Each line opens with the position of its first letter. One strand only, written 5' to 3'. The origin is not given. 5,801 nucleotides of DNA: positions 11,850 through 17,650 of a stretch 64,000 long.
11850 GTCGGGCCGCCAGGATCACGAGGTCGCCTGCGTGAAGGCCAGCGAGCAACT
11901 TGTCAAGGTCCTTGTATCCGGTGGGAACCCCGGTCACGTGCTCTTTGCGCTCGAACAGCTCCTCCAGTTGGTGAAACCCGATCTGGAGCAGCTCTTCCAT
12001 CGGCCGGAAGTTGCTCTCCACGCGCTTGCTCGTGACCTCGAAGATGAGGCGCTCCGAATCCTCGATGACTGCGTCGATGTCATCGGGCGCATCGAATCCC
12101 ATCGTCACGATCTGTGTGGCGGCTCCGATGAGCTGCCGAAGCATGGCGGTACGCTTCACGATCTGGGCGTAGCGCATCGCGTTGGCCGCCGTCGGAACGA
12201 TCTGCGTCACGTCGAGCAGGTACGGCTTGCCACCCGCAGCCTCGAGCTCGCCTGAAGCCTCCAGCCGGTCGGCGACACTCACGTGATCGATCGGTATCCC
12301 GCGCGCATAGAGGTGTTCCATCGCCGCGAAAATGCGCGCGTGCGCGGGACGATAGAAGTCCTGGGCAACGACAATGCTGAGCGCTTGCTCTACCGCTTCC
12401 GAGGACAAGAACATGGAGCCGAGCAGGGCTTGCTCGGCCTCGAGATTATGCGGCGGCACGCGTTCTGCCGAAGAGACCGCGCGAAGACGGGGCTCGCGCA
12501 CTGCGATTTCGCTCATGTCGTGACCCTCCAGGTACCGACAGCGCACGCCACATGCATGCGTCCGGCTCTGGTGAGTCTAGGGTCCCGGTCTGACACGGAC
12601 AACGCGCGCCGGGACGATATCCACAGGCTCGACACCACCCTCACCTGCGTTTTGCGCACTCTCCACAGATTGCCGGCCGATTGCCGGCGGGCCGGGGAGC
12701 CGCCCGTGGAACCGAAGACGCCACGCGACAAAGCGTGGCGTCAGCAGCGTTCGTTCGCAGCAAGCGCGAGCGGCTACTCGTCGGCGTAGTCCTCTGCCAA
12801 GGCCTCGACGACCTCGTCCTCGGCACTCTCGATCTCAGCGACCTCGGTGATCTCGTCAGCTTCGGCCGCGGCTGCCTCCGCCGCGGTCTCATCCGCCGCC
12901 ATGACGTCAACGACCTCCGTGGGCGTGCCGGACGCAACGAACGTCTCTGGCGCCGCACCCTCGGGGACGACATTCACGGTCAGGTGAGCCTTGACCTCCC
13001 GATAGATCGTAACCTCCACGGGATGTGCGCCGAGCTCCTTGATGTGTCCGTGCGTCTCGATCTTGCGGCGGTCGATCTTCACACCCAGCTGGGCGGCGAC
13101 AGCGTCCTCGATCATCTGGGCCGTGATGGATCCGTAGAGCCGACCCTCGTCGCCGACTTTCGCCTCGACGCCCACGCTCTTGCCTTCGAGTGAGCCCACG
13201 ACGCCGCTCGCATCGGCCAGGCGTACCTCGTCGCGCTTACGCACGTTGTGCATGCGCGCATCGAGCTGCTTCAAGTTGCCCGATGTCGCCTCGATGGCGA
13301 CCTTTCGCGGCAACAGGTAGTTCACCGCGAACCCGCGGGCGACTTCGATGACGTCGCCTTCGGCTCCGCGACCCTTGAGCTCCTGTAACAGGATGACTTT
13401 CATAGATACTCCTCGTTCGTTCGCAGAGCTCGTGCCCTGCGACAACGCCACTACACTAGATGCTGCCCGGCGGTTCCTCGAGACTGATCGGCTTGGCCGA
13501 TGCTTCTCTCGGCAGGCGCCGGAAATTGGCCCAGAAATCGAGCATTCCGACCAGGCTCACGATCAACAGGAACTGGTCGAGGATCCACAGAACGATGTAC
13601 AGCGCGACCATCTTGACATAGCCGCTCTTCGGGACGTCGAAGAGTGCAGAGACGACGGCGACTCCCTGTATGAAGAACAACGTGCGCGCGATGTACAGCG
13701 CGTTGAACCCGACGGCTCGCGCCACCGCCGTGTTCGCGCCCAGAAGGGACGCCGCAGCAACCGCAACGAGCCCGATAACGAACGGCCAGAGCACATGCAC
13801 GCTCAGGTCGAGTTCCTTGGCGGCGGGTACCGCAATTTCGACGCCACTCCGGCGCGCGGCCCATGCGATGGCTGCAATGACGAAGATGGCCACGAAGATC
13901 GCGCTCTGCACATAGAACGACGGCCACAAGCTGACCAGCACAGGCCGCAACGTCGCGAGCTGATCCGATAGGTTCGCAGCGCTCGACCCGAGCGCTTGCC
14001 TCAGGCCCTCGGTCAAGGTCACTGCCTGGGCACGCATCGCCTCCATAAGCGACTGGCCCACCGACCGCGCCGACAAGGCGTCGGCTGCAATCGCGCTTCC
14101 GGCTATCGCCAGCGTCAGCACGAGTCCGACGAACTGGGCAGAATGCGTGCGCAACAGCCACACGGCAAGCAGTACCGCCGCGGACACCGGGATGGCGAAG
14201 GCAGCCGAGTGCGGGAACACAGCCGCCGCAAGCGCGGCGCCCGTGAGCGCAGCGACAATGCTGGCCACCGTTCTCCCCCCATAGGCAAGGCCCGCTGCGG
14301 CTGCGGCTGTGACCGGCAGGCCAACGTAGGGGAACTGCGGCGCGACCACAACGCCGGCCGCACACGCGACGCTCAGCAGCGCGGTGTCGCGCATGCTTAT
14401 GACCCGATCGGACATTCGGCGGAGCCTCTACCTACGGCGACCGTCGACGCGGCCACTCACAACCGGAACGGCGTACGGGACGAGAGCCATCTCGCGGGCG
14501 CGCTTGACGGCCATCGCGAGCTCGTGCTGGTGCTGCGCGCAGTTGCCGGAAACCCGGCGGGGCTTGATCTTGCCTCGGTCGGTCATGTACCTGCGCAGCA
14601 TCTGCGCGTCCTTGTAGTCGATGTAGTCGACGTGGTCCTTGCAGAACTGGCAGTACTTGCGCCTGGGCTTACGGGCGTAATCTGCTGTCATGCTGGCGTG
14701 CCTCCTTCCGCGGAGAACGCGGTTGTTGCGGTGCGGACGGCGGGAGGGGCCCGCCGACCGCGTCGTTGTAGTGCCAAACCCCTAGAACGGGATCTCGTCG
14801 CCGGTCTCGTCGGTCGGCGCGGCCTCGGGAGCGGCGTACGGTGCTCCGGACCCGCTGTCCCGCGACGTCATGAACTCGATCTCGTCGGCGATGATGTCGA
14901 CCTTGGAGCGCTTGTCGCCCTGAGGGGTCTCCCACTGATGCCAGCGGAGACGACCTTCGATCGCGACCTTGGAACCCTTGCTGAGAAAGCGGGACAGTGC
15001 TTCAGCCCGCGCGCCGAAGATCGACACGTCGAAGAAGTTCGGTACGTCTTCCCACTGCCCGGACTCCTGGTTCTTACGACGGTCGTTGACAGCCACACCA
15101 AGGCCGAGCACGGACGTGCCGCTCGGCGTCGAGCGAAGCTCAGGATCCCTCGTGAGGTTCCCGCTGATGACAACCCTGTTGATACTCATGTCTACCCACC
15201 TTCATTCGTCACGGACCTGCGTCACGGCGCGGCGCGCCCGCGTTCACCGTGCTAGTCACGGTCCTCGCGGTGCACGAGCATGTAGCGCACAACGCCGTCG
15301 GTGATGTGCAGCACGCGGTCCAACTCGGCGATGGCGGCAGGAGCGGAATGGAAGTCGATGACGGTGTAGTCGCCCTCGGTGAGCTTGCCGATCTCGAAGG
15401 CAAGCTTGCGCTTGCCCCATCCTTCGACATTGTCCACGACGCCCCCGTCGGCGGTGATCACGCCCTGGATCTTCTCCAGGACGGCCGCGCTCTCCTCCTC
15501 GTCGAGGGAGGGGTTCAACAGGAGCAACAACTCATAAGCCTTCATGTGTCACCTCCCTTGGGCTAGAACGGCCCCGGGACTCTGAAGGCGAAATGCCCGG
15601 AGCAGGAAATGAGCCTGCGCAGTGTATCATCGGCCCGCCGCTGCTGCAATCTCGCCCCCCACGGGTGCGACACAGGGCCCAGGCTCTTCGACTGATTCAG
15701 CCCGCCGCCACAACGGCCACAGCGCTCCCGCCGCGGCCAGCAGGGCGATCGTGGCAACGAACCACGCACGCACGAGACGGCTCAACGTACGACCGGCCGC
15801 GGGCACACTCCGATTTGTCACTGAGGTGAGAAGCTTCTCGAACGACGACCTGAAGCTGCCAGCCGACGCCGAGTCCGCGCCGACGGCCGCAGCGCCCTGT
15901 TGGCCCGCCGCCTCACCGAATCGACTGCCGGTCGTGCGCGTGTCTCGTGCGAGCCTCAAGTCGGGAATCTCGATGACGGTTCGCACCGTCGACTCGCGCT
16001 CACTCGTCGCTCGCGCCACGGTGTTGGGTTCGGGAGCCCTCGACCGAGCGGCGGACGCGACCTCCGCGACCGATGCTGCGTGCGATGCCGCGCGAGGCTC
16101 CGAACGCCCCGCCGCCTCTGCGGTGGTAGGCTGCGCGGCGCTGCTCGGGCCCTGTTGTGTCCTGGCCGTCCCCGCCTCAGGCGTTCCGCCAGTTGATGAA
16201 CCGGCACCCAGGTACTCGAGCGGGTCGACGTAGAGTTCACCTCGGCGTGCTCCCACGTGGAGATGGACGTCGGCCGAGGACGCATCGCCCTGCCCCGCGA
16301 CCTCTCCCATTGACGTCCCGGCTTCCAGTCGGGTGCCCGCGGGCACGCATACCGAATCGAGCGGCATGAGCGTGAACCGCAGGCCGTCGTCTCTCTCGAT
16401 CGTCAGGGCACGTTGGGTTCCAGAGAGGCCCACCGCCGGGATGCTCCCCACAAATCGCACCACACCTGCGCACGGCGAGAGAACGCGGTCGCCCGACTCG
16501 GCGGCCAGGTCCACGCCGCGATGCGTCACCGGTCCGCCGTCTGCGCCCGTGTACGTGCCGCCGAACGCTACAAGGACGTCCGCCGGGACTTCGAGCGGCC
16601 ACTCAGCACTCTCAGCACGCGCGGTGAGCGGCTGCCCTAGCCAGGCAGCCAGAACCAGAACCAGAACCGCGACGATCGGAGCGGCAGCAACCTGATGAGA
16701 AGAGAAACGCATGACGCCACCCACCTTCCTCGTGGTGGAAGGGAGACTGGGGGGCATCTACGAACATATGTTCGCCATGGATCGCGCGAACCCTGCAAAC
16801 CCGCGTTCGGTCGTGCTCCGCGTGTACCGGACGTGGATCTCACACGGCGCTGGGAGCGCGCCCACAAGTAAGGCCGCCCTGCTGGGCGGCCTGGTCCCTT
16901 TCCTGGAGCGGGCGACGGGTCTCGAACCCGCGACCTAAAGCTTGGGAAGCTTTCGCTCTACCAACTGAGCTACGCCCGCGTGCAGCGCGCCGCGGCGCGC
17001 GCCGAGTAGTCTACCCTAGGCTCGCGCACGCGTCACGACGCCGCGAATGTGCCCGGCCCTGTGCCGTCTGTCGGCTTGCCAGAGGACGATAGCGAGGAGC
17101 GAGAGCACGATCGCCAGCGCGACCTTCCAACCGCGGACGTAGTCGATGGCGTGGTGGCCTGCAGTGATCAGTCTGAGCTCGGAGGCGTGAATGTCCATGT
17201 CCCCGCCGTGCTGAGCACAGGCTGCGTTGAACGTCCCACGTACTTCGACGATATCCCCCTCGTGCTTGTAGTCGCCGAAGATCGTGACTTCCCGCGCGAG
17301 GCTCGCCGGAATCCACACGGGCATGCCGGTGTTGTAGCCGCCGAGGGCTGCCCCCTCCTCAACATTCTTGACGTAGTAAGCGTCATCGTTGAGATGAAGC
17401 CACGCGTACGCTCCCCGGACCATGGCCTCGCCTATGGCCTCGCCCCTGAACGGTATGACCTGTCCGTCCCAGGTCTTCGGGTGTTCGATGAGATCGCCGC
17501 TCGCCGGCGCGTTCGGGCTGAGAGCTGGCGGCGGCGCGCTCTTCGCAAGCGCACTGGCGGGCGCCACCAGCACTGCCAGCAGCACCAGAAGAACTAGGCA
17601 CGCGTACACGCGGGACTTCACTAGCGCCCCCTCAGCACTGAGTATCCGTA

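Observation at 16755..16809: Perfect LexA (Cheo) box on the promoter of a membrane-anchored M23 peptidase: candidate SOS division inhibitor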

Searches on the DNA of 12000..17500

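Call 55: search_rna_families(source=window, start=12000, end=17500, threshold=evalue, max_evalue=1)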
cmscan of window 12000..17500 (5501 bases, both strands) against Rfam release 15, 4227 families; matches with E-value up to 1: 2.
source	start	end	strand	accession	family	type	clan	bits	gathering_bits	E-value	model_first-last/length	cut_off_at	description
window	16907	16979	-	RF00005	tRNA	Gene; tRNA;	CL00001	70.2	29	2.4e-14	1-71/71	no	tRNA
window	16924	17028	-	RF02553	YrlA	Gene; sRNA;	-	26.9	69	0.013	1-114/114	no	Y RNA-like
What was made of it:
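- Tried and rejected: Nothing in the region except the tRNA, plus a sub-threshold YrlA hit overlapping it (call 55).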

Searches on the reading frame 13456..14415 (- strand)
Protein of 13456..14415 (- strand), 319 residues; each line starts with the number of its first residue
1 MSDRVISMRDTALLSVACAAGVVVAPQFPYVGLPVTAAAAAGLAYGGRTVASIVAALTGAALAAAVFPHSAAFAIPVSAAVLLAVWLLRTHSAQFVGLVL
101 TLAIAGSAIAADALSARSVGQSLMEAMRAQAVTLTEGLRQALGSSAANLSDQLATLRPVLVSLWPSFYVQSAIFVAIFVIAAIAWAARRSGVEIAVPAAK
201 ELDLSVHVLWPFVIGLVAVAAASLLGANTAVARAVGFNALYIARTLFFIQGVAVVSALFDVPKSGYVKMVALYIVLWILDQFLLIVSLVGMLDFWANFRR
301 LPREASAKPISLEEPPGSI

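Call 4: search_protein_families(library=pfam, proteins=[window:13456-14415:-], max_evalue=0.01)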
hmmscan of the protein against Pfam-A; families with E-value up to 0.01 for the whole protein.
window:13456-14415:- (319 aa): 1 family
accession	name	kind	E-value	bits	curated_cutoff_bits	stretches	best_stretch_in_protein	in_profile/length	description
PF09991.14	DUF2232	-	2.2e-13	50.5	27.8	1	50-293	39-289/290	Predicted membrane protein (DUF2232)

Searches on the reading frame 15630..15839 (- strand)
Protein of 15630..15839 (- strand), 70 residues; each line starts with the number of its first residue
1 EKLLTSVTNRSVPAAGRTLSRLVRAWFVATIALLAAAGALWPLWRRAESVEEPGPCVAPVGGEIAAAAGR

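Call 72: search_protein_representatives(protein=window:15630-15839:-)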
Query: 70 residues. Proteins with E-value up to 0.001 (for the whole library): 14; up to 1e-10: 4; up to 1e-30: 1. The best 14 are listed.
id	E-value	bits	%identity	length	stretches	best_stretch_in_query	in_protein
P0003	2.3e-32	125.5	96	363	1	2-70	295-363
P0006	8.4e-17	76.3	68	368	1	3-70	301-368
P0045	2.8e-16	74.7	64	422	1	2-70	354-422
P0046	4.5e-12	61.4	59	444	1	8-70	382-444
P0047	2.1e-10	56.1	52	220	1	4-70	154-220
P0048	5.9e-10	54.7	56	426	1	3-61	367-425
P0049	9.4e-10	54.1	55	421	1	9-70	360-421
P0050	4.8e-09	51.8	49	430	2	3-64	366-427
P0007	4.4e-08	48.8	55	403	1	16-70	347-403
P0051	2.8e-07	46.3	36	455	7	25-65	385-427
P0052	4.4e-07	45.6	45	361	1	13-70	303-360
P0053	3.1e-06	42.9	43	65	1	15-70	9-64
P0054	1.8e-05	40.5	47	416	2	14-70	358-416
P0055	2.3e-05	40.2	53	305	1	14-70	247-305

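Call 73: search_protein_families(library=pfam, proteins=[P0045, P0046, P0047, P0048, P0049, P0050, P0051, P0052, P0054, P0055], max_evalue=0.001)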
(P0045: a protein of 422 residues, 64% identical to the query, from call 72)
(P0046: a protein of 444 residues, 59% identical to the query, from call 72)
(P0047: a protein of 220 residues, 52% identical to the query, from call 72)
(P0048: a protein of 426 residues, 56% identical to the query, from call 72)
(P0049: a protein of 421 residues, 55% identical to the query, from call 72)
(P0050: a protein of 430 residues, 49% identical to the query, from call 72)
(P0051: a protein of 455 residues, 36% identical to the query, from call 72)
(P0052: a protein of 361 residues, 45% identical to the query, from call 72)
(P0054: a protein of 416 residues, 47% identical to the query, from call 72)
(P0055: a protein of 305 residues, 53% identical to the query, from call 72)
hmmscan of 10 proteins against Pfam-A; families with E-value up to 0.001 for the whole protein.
P0045 (422 aa): 1 family
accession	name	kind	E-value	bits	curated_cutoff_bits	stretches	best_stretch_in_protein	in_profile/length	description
PF01551.29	Peptidase_M23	-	3.7e-14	53.1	28.7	1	64-165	2-96/96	Peptidase family M23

P0046 (444 aa): 1 family
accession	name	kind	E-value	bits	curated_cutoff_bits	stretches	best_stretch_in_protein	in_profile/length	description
PF01551.29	Peptidase_M23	-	5.1e-13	49.5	28.7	1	64-165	2-96/96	Peptidase family M23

P0047 (220 aa): 0 families

P0048 (426 aa): 1 family
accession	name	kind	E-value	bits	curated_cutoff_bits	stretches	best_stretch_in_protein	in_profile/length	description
PF01551.29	Peptidase_M23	-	2.8e-12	47.1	28.7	1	65-166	2-96/96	Peptidase family M23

P0049 (421 aa): 1 family
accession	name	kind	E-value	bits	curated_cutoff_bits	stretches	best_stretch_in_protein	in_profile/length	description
PF01551.29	Peptidase_M23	-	4.5e-14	52.9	28.7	1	68-169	2-96/96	Peptidase family M23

P0050 (430 aa): 1 family
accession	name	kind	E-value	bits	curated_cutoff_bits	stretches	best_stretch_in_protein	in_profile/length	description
PF01551.29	Peptidase_M23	-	2.2e-15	57.1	28.7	1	64-165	2-96/96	Peptidase family M23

P0051 (455 aa): 4 families
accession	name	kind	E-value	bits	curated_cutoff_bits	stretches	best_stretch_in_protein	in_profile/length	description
PF12527.13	DUF3727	-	5e-06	27.1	23.8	0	122-148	44-70/97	Protein of unknown function (DUF3727)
PF22856.1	Tal-1A_2A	-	2e-05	24.3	27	0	291-296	2-7/11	Peptide tarsal-less 1A/2A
PF19329.4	KCTD11_21_C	-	3.2e-05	24.3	27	0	273-295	51-73/154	BTB/POZ domain-containing protein KCTD11/21 C-terminus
PF15134.11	CEP15-like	-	0.00042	20.7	27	0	205-223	74-92/110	Centrosomal protein 15-like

P0052 (361 aa): 1 family
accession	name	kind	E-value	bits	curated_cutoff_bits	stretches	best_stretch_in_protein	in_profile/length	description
PF01551.29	Peptidase_M23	-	5.6e-16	59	28.7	1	61-161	2-96/96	Peptidase family M23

P0054 (416 aa): 1 family
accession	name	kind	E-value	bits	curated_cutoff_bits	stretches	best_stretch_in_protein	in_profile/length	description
PF01551.29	Peptidase_M23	-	3.1e-13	50.2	28.7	1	62-162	2-96/96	Peptidase family M23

P0055 (305 aa): 1 family
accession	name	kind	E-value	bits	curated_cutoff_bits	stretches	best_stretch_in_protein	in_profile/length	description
PF01551.29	Peptidase_M23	-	3.1e-05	24.5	28.7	1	8-73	33-96/96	Peptidase family M23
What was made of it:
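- Closest known: Membrane-anchored active M23 endopeptidases. Different: The C-terminal LWPLWRR anchor with a long disordered tether is specific to this small family (calls 72, 73).
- Tried and rejected: Rejected: an exhaustive search finds it only at the C-terminus of this M23 family (calls 72, 73).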
